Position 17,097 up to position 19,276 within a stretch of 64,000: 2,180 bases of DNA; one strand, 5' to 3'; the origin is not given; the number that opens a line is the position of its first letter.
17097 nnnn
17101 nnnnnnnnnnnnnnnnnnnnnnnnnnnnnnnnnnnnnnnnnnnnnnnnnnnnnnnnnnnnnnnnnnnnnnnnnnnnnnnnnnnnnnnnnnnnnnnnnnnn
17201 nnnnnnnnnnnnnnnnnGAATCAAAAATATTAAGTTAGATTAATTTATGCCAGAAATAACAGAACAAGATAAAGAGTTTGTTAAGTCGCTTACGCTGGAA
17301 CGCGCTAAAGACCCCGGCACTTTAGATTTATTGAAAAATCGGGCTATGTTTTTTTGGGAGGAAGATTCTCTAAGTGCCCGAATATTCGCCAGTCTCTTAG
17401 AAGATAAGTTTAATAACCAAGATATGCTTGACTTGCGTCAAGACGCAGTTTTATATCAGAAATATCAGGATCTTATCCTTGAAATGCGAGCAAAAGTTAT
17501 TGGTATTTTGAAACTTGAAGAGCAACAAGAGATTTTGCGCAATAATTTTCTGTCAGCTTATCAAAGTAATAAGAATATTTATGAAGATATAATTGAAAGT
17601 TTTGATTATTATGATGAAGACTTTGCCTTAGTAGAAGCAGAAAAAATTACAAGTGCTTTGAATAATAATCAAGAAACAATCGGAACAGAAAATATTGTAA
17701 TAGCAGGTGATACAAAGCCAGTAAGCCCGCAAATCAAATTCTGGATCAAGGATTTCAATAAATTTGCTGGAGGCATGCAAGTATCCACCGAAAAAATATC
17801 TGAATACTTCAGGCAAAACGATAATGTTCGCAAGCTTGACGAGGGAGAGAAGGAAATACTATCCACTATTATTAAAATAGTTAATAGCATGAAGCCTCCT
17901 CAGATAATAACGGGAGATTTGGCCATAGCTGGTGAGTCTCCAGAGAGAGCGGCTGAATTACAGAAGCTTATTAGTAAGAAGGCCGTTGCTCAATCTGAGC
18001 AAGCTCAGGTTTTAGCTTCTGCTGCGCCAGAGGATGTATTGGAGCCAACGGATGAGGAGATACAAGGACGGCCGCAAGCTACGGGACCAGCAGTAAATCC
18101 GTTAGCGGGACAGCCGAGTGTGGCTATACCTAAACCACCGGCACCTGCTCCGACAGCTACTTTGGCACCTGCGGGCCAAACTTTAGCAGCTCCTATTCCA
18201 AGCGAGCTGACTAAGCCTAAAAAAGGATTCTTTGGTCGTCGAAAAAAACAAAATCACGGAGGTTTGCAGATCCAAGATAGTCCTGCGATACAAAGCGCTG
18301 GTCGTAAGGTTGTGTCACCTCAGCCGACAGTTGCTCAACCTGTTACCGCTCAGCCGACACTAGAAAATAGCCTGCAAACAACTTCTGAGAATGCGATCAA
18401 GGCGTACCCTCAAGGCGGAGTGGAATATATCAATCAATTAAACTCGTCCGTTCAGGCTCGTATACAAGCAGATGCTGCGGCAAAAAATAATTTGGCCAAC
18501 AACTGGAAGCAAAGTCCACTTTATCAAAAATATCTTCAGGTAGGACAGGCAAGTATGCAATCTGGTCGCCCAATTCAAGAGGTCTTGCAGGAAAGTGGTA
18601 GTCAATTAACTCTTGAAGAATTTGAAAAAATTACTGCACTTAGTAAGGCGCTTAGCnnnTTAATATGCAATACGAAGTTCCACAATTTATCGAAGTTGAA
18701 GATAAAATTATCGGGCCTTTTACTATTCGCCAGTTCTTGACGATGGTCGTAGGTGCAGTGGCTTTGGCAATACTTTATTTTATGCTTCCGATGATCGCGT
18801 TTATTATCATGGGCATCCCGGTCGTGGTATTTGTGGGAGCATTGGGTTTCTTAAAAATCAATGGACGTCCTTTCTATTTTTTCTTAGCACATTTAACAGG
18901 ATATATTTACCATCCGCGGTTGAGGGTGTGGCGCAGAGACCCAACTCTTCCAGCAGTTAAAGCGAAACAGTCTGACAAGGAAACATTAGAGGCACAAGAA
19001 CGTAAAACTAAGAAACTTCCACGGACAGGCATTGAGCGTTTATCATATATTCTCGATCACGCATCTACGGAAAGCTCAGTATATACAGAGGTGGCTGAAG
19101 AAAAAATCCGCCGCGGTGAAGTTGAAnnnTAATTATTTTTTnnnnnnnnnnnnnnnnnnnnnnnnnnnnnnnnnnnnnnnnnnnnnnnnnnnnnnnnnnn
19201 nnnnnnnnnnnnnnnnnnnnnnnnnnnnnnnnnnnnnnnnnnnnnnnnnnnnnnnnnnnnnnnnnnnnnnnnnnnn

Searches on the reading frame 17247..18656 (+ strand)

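Call 6: search_protein_families(library=pfam, proteins=[window:17247-18656:+], max_evalue=0.1)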
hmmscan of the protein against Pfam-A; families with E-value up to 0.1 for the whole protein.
window:17247-18656:+ (470 aa): 1 family
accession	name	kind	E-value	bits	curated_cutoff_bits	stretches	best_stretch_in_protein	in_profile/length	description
PF24549.1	DUF7602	-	0.014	15.8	27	1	57-113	13-67/89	Domain of unknown function (DUF7602)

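Call 68: search_protein_families(library=ncbifam, proteins=[window:17247-18656:+], max_evalue=0.01)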
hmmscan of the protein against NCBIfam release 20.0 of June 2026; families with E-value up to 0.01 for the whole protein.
window:17247-18656:+ (470 aa): 0 families

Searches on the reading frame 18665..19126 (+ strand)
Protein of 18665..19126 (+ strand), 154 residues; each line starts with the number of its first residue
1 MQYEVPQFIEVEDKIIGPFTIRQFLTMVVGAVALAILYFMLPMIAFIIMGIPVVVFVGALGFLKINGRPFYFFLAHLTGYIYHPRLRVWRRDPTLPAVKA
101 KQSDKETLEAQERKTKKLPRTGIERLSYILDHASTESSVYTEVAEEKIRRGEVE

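Call 6: search_protein_families(library=pfam, proteins=[window:18665-19126:+], max_evalue=0.1)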
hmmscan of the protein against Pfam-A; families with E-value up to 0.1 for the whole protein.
window:18665-19126:+ (154 aa): 2 families
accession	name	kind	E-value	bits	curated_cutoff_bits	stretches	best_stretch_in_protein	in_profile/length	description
PF12666.12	PrgI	-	7.6e-09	36.4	27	1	9-80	6-81/91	PrgI family protein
PF12648.12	TcpE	-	0.018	15.9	29.9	1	18-86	23-93/100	TcpE family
